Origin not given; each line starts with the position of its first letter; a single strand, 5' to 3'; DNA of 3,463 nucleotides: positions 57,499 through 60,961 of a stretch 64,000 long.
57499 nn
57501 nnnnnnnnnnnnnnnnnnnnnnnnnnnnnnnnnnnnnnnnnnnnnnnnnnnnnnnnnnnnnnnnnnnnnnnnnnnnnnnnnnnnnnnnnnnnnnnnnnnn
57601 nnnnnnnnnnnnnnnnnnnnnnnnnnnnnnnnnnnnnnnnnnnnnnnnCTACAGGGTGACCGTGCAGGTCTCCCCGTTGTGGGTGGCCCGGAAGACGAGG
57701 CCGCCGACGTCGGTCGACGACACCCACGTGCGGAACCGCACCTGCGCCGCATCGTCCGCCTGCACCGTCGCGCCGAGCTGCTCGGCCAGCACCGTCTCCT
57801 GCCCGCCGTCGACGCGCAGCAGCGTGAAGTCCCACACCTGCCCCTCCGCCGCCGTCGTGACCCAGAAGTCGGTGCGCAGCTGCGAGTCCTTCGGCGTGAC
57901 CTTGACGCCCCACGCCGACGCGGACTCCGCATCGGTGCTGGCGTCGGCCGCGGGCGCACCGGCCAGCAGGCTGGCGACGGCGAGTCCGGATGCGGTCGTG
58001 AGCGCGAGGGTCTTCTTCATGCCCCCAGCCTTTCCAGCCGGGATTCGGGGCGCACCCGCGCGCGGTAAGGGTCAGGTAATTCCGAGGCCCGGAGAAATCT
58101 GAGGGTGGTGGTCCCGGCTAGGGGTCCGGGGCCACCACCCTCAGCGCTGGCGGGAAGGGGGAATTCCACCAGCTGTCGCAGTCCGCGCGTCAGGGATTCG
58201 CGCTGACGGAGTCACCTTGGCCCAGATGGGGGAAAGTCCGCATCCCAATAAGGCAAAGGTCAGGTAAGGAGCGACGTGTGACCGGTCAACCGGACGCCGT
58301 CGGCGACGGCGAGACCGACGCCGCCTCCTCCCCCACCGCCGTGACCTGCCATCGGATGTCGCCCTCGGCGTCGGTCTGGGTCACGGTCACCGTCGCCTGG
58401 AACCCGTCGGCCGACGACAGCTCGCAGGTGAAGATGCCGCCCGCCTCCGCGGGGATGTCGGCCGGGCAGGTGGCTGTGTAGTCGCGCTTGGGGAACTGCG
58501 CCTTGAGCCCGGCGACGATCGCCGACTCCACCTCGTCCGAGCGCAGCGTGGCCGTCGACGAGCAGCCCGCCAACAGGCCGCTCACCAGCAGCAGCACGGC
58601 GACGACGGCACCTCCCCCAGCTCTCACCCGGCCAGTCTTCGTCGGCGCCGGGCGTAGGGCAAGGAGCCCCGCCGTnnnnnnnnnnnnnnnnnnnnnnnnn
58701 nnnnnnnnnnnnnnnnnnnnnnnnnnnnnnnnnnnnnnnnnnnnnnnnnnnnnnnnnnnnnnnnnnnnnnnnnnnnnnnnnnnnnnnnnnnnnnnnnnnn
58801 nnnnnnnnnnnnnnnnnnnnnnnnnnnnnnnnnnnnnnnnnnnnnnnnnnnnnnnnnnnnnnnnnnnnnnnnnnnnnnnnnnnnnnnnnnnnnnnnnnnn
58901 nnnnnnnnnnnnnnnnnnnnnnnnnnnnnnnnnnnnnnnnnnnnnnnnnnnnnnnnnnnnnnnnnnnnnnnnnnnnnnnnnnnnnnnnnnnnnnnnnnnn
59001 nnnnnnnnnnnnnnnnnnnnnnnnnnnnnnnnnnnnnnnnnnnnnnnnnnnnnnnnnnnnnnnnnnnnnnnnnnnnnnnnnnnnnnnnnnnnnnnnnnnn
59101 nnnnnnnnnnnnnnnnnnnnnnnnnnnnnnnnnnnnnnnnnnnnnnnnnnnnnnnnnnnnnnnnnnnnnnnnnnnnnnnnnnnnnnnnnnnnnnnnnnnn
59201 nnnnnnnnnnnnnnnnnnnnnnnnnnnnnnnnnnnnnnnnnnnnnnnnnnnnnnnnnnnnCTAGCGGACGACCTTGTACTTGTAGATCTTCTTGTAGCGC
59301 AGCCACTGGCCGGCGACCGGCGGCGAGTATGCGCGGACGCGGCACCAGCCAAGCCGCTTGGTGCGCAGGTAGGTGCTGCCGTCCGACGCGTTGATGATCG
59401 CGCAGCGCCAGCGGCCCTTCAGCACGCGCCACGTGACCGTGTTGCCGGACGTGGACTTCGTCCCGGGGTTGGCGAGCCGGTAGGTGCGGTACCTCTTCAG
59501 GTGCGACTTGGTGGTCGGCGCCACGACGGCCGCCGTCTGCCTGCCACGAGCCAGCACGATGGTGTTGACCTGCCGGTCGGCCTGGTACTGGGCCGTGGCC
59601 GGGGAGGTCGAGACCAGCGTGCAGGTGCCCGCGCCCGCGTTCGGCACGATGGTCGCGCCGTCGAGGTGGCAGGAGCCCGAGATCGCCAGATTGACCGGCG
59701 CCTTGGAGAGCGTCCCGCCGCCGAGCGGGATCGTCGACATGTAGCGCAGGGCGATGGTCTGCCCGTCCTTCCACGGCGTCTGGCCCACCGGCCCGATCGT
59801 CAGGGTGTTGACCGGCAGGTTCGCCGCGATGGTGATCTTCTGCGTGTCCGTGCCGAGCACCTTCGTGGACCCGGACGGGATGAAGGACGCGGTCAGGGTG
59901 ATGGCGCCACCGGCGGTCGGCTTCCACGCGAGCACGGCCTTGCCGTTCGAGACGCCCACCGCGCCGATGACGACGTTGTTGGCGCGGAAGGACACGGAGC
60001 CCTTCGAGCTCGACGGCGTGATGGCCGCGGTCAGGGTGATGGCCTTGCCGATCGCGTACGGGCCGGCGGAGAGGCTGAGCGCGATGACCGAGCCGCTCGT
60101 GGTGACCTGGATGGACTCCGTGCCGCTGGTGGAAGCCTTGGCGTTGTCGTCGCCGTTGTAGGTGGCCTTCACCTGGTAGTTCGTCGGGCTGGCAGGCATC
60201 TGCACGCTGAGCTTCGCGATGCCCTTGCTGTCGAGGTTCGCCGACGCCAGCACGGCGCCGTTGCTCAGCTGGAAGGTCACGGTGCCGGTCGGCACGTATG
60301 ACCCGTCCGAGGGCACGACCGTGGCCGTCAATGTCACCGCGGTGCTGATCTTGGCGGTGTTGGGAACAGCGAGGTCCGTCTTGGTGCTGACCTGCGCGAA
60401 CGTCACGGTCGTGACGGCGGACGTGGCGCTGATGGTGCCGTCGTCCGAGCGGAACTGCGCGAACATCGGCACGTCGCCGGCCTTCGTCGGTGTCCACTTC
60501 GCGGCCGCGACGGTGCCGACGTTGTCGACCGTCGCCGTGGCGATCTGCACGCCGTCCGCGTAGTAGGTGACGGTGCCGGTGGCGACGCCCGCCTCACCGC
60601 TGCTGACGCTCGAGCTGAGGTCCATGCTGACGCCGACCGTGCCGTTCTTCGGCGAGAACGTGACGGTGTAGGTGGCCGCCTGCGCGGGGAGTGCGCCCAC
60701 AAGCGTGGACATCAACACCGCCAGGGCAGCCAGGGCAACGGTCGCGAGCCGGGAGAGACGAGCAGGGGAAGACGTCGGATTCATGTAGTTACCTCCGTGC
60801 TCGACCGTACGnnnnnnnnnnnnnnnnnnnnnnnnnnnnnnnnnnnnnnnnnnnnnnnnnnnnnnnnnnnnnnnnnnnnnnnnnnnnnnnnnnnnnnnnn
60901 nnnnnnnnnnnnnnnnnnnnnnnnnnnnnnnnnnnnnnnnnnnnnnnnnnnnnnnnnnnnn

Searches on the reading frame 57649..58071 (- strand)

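Call 62: search_protein_families(library=pfam, proteins=[window:57649-58071:-], max_evalue=0.1)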
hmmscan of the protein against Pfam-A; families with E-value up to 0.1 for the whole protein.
window:57649-58071:- (140 aa): 1 family
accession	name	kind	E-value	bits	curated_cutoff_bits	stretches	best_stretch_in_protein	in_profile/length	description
PF10143.14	PhosphMutase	-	0.018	15.4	21.5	1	51-119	44-110/170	2,3-bisphosphoglycerate-independent phosphoglycerate mutase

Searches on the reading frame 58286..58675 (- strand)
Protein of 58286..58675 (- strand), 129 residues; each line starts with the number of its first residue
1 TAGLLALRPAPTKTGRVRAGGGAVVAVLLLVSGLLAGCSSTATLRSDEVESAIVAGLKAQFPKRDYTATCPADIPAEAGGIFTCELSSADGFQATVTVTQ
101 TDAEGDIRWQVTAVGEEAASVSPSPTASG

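Call 62: search_protein_families(library=pfam, proteins=[window:58286-58675:-], max_evalue=0.1)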
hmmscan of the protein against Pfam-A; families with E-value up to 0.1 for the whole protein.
window:58286-58675:- (129 aa): 1 family
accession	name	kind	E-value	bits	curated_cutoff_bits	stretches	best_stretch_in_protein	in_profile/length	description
PF14230.11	DUF4333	-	1e-11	45.3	27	1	32-105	4-78/78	Domain of unknown function (DUF4333)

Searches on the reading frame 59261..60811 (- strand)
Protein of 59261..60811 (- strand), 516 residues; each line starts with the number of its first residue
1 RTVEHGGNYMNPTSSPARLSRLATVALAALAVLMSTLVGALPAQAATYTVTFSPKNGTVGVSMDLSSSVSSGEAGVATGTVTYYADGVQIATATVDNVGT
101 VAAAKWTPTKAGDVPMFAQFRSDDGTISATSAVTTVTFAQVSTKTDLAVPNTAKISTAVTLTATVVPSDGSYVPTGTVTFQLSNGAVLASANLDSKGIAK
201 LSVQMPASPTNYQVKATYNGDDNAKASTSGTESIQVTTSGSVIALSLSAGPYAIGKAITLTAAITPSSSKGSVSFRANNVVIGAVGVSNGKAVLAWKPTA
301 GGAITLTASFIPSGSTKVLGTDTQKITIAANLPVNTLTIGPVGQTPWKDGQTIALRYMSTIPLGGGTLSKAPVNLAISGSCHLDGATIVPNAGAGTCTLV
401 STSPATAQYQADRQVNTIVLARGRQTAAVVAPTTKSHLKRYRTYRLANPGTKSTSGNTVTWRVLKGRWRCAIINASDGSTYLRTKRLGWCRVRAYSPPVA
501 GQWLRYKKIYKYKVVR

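Call 62: search_protein_families(library=pfam, proteins=[window:59261-60811:-], max_evalue=0.1)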
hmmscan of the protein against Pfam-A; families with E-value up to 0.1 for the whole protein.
window:59261-60811:- (516 aa): 4 families
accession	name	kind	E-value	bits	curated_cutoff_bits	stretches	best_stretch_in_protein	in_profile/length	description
PF16640.11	Big_3_5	-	2.3e-31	108.6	35.5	3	148-237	3-88/88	Bacterial Ig-like domain (group 3)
PF02369.22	Big_1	-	4.2e-05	24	34.9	1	153-227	13-89/93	Bacterial Ig-like domain (group 1)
PF17789.7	MG4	-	0.0097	16.5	24.7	1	160-220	17-77/95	Macroglobulin domain MG4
PF08817.16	YukD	-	0.09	14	27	0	135-190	3-59/76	WXG100 protein secretion system (Wss), protein YukD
